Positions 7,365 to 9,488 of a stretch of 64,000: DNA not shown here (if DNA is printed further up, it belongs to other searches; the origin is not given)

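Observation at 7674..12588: PEP mutase fused to a cytidylyltransferase next to a B12-radical-SAM enzyme (a Fom1/Fom3-like combination), with no phosphonopyruvate decarboxylase in the window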

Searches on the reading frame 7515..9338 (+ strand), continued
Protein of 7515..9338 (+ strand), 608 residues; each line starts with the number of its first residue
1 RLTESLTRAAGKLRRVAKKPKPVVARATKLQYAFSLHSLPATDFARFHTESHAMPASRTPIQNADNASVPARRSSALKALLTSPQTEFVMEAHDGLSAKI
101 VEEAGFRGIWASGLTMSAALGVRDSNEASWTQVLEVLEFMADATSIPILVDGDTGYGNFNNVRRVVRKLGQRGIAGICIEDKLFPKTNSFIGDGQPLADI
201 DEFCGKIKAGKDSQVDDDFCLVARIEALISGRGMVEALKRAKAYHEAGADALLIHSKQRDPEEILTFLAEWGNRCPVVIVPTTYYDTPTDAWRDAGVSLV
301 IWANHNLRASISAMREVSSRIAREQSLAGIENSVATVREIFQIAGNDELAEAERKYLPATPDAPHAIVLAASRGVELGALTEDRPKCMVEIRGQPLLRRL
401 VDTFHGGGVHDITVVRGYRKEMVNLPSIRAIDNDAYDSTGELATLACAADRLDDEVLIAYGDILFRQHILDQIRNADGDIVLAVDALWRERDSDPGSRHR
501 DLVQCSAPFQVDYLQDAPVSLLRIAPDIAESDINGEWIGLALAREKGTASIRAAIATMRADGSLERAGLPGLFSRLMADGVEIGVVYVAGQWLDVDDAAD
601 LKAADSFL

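Call 26: find_encoding_contigs(protein=P0007, flank=10000, max_places=2)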
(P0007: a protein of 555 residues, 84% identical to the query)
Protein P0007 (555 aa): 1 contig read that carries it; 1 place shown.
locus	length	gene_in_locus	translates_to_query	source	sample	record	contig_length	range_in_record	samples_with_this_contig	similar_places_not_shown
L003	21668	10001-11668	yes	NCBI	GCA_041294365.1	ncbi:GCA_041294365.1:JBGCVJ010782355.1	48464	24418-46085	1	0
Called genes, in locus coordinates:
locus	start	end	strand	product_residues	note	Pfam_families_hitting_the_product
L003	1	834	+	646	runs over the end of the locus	PF16177:ACAS_N, PF00501:AMP-binding, PF13193:AMP-binding_C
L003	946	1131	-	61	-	PF07896:DUF1674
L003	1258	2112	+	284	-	PF01435:Peptidase_M48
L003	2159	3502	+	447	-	PF01029:NusB, PF08241:Methyltransf_11 (faint), PF01189:Methyltr_RsmB-F, PF13649:Methyltransf_25 (weak), PF13847:Methyltransf_31 (weak)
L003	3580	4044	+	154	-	PF19588:SxtJ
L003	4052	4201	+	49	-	PF19451:DUF5989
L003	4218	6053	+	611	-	PF02543:Carbam_trans_N, PF16861:Carbam_trans_C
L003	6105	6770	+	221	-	PF00834:Ribul_P_3_epim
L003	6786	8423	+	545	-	PF07940:Hepar_II_III_C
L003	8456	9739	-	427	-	PF03721:UDPG_MGDP_dh_N, PF00984:UDPG_MGDP_dh, PF03720:UDPG_MGDP_dh_C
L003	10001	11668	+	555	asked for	PF13714:PEP_mutase, PF12804:NTP_transf_3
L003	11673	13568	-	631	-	PF00009:GTP_EFTU, PF13671:AAA_33 (faint), PF22594:GTP-eEF1A_C, PF01583:APS_kinase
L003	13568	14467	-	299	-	PF01507:PAPS_reduct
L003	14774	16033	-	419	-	PF04932:Wzy_C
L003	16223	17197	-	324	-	PF01370:Epimerase, PF04321:RmlD_sub_bind, PF16363:GDP_Man_Dehyd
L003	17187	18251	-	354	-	PF01370:Epimerase, PF04321:RmlD_sub_bind (faint), PF16363:GDP_Man_Dehyd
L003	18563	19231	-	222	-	PF00702:Hydrolase, PF13419:HAD_2 (faint), PF13242:Hydrolase_like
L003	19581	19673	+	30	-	-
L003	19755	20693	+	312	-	PF03706:LPG_synthase_TM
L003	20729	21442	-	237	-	PF05175:MTS (weak), PF08241:Methyltransf_11 (weak), PF08242:Methyltransf_12 (weak), PF13649:Methyltransf_25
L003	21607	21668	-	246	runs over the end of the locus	PF13489:Methyltransf_23, PF08241:Methyltransf_11, PF08242:Methyltransf_12 (weak), PF13649:Methyltransf_25 (weak), PF13847:Methyltransf_31 (weak)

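Call 27: find_encoding_contigs(protein=P0043, flank=10000, max_places=1)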
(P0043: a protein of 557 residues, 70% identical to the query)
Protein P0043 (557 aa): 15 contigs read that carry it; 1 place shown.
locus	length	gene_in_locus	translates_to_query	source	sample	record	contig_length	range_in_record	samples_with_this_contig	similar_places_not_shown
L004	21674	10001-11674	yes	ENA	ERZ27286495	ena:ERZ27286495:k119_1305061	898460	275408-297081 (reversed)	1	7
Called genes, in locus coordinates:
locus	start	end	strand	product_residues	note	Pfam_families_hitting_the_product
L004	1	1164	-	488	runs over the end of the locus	PF01943:Polysacc_synt, PF13440:Polysacc_synt_3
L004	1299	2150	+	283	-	PF01435:Peptidase_M48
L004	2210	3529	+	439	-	PF01029:NusB, PF05175:MTS (faint), PF01189:Methyltr_RsmB-F, PF13649:Methyltransf_25 (weak)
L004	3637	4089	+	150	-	PF19588:SxtJ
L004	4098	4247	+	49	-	PF19451:DUF5989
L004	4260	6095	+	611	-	PF02543:Carbam_trans_N, PF16861:Carbam_trans_C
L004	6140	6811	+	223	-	PF00834:Ribul_P_3_epim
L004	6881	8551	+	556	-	PF07940:Hepar_II_III_C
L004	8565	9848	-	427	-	PF01210:NAD_Gly3P_dh_N (faint), PF03446:NAD_binding_2 (faint), PF03721:UDPG_MGDP_dh_N, PF00984:UDPG_MGDP_dh, PF03720:UDPG_MGDP_dh_C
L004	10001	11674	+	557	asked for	PF13714:PEP_mutase, PF12804:NTP_transf_3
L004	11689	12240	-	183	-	PF01583:APS_kinase, PF01656:CbiA (weak)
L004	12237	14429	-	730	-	PF00224:PK, PF14306:PUA_2, PF01747:ATP-sulfurylase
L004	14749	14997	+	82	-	-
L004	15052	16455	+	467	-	PF13489:Methyltransf_23 (weak), PF08242:Methyltransf_12 (weak), PF13649:Methyltransf_25 (weak), PF13847:Methyltransf_31 (faint)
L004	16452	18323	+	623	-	PF00884:Sulfatase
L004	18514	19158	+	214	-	PF13412:HTH_24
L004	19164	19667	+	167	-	PF02357:NusG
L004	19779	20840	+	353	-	PF01073:3Beta_HSD, PF01370:Epimerase, PF02719:Polysacc_synt_2 (faint), PF16363:GDP_Man_Dehyd, PF07993:NAD_binding_4 (weak)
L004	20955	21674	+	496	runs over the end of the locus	PF04055:Radical_SAM, PF13186:SPASM (weak)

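Call 28: find_encoding_contigs(protein=P0050, flank=10000, max_places=1)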
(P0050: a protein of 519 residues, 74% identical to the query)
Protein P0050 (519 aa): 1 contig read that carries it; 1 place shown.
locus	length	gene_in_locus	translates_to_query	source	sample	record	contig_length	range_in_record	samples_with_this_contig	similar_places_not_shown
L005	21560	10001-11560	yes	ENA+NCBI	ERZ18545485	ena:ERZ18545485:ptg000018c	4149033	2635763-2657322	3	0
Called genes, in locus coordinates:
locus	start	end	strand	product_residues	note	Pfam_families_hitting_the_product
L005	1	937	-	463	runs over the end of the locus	PF01943:Polysacc_synt, PF13440:Polysacc_synt_3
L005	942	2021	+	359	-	PF01435:Peptidase_M48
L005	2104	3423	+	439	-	PF01029:NusB, PF05175:MTS (faint), PF01189:Methyltr_RsmB-F, PF13847:Methyltransf_31 (weak), PF13649:Methyltransf_25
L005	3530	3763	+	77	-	-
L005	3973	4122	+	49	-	PF19451:DUF5989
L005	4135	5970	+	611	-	PF02543:Carbam_trans_N, PF16861:Carbam_trans_C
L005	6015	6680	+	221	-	PF00834:Ribul_P_3_epim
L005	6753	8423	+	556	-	PF07940:Hepar_II_III_C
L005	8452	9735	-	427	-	PF02254:TrkA_N (faint), PF03721:UDPG_MGDP_dh_N, PF00984:UDPG_MGDP_dh, PF03720:UDPG_MGDP_dh_C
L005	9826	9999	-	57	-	-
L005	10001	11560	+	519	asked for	PF13714:PEP_mutase, PF12804:NTP_transf_3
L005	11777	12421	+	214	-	PF13412:HTH_24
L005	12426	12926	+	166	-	PF02357:NusG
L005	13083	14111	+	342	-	PF00106:adh_short (weak), PF01073:3Beta_HSD, PF01370:Epimerase, PF02719:Polysacc_synt_2, PF04321:RmlD_sub_bind, PF07993:NAD_binding_4 (weak), PF13460:NAD_binding_10 (weak), PF16363:GDP_Man_Dehyd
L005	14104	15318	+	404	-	PF00155:Aminotran_1_2, PF01041:DegT_DnrJ_EryC1, PF01212:Beta_elim_lyase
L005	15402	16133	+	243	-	PF02348:CTP_transf_3, PF12804:NTP_transf_3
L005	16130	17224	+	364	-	-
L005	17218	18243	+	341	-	PF03102:NeuB, PF08666:SAF (faint)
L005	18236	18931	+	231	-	PF25084:LbH_EIF2B (faint), PF00132:Hexapep (weak)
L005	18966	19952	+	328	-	PF01209:Ubie_methyltran, PF13847:Methyltransf_31, PF08241:Methyltransf_11, PF08242:Methyltransf_12 (weak), PF13649:Methyltransf_25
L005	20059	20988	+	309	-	PF22847:Glyco_hydro_43_rel (weak)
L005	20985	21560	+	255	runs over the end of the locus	PF08889:WbqC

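Call 29: find_encoding_contigs(protein=P0107, flank=10000, max_places=1)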
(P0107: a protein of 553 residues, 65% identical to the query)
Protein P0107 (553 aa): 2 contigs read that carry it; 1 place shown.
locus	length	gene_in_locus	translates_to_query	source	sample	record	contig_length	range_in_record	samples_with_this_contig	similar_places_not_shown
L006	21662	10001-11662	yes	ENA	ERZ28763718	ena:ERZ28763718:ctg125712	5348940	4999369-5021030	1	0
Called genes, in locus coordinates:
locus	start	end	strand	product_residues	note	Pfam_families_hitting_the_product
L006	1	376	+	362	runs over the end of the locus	PF00814:TsaD, PF22521:HypF_C_2 (weak)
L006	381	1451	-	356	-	PF05544:Pro_racemase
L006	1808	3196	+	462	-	PF01425:Amidase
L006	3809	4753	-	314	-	PF00248:Aldo_ket_red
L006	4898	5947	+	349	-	PF01210:NAD_Gly3P_dh_N, PF02558:ApbA (weak), PF03446:NAD_binding_2 (faint), PF03807:F420_oxidored (faint), PF07479:NAD_Gly3P_dh_C, PF20618:GPD_NAD_C_bact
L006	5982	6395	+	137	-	PF01878:EVE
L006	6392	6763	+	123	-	PF00355:Rieske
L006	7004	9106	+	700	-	PF16177:ACAS_N, PF00501:AMP-binding, PF13193:AMP-binding_C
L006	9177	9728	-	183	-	PF00565:SNase (weak)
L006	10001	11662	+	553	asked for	PF13714:PEP_mutase, PF12804:NTP_transf_3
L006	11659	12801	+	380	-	PF02776:TPP_enzyme_N, PF02775:TPP_enzyme_C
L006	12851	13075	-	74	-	PF07896:DUF1674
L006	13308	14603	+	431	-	PF01029:NusB, PF01728:FtsJ (weak), PF01189:Methyltr_RsmB-F, PF13649:Methyltransf_25 (weak)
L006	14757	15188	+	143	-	PF19588:SxtJ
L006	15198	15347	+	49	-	PF19451:DUF5989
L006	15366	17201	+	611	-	PF02543:Carbam_trans_N, PF16861:Carbam_trans_C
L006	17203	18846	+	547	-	PF16889:Hepar_II_III_N (weak), PF07940:Hepar_II_III_C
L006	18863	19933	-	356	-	PF01370:Epimerase, PF02719:Polysacc_synt_2 (faint), PF04321:RmlD_sub_bind, PF16363:GDP_Man_Dehyd, PF07993:NAD_binding_4 (weak)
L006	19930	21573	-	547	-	PF13489:Methyltransf_23, PF00535:Glycos_transf_2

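Call 30: find_related_loci(query=window:7674-9338:+, collection=genome_contigs, flank=10000)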
Query window:7674-9338:+ (555 aa) in genome_contigs; peptide patterns used: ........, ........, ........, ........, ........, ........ (x = any residue, [..] = any of these).
596 stretches matched a pattern; 567 encode a relative of the query (tblastn E <= 1e-3); the best 80 are kept; 80 distinct loci.
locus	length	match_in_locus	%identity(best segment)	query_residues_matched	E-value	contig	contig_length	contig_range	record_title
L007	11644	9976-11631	84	6-555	0e+0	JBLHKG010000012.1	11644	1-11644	MAG: Alphaproteobacteria bacterium isolate 3300054698_176 Ga0535670_0011224, whole genome shotgun sequence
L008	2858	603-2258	76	3-555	0e+0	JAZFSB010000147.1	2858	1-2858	MAG: Alphaproteobacteria bacterium isolate BS1bin.27 BS1bin.27_147, whole genome shotgun sequence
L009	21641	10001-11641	72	9-555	0e+0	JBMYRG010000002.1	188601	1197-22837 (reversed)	MAG: Alphaproteobacteria bacterium isolate ME_XS_2303_bin_60 ME_XS_2303_bin_60_1, whole genome shotgun sequence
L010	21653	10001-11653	72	5-555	0e+0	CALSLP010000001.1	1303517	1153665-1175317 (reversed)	MAG: uncultured Alphaproteobacteria bacterium isolate A_MB73 genome assembly, contig: contig_9910_A_MB73, whole genome s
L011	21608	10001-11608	73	20-555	0e+0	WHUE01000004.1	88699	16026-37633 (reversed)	MAG: Alphaproteobacteria bacterium isolate Dino_bin58 NODE_4_length_88699_cov_12.216637, whole genome shotgun sequence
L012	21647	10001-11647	67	6-555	0e+0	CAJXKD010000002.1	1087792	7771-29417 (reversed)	MAG TPA_asm: uncultured Rhodospirillales bacterium isolate SRR6201692_bin.10_MetaBAT_v2.12.1_MAG genome assembly, contig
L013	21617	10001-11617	68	17-555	0e+0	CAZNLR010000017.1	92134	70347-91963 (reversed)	MAG TPA_asm: uncultured Rhodospirillaceae bacterium isolate SRP200020_co5_401 genome assembly, contig: NODE_308_length_9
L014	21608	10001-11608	66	20-555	0e+0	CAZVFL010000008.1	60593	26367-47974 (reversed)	MAG TPA_asm: uncultured Thalassospiraceae bacterium isolate binchicken_co202_61 genome assembly, contig: NODE_98_length_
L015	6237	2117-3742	68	14-555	0e+0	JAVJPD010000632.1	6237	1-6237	MAG: Rhodospirillales bacterium isolate A1-SPW-39 k141_28218, whole genome shotgun sequence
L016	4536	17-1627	68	20-555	0e+0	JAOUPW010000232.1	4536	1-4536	MAG: Rhodospirillales bacterium isolate 8_1_Oct_SF_Bin68 8_1_Oct_SF_Bin68_scaffold_24222_c1, whole genome shotgun sequen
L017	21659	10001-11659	67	1-555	0e+0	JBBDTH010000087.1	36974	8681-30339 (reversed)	MAG: Rhodospirillales bacterium isolate LejiaC_61_12 Lejia_C_2616_length_36974_cov_7, whole genome shotgun sequence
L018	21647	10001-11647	65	7-555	0e+0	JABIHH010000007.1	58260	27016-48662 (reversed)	MAG: Rhodospirillaceae bacterium isolate SI053_bin63 k141_1452563, whole genome shotgun sequence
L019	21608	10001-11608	67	20-555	0e+0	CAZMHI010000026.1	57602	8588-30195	MAG TPA_asm: uncultured Rhodospirillaceae bacterium isolate SRP077602_co11_112 genome assembly, contig: NODE_332_length_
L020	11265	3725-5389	65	1-555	0e+0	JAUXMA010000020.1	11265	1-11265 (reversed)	MAG: Rhodospirillaceae bacterium isolate CSMAG_3148 CSMAG_3148_k141_81344_length_11265_cov_12.4120, whole genome shotgun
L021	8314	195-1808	67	17-555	0e+0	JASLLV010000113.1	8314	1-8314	MAG: Rhodospirillales bacterium isolate Arabian10_MAG_32 NODE_113_length_8314_cov_9.548136, whole genome shotgun sequenc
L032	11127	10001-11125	93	1-375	0e+0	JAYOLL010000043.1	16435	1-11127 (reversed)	MAG: Rhodospirillales bacterium isolate 139571_S172_metabat_bins_sspec.tsv.033 NODE_3220_length_16435_cov_10.629670, who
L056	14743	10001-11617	64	13-554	0e+0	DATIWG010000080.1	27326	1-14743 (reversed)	MAG TPA_asm: Nitrosotalea sp. isolate SMAG_U15217 k141_2269799, whole genome shotgun sequence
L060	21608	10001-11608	63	20-555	0e+0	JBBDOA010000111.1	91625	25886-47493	MAG: Rhodospirillales bacterium isolate LejiaB_58_10 Lejia_B_324_length_91625_cov_6, whole genome shotgun sequence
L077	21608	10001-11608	62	20-555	0e+0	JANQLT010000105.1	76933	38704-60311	MAG: Kiloniellales bacterium isolate PL25a_bin.68 k99_3983217, whole genome shotgun sequence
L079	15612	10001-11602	61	19-555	0e+0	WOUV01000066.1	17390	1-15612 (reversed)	MAG: Rhodospirillaceae bacterium isolate X2_MetaBAT.1 scaffold_1359, whole genome shotgun sequence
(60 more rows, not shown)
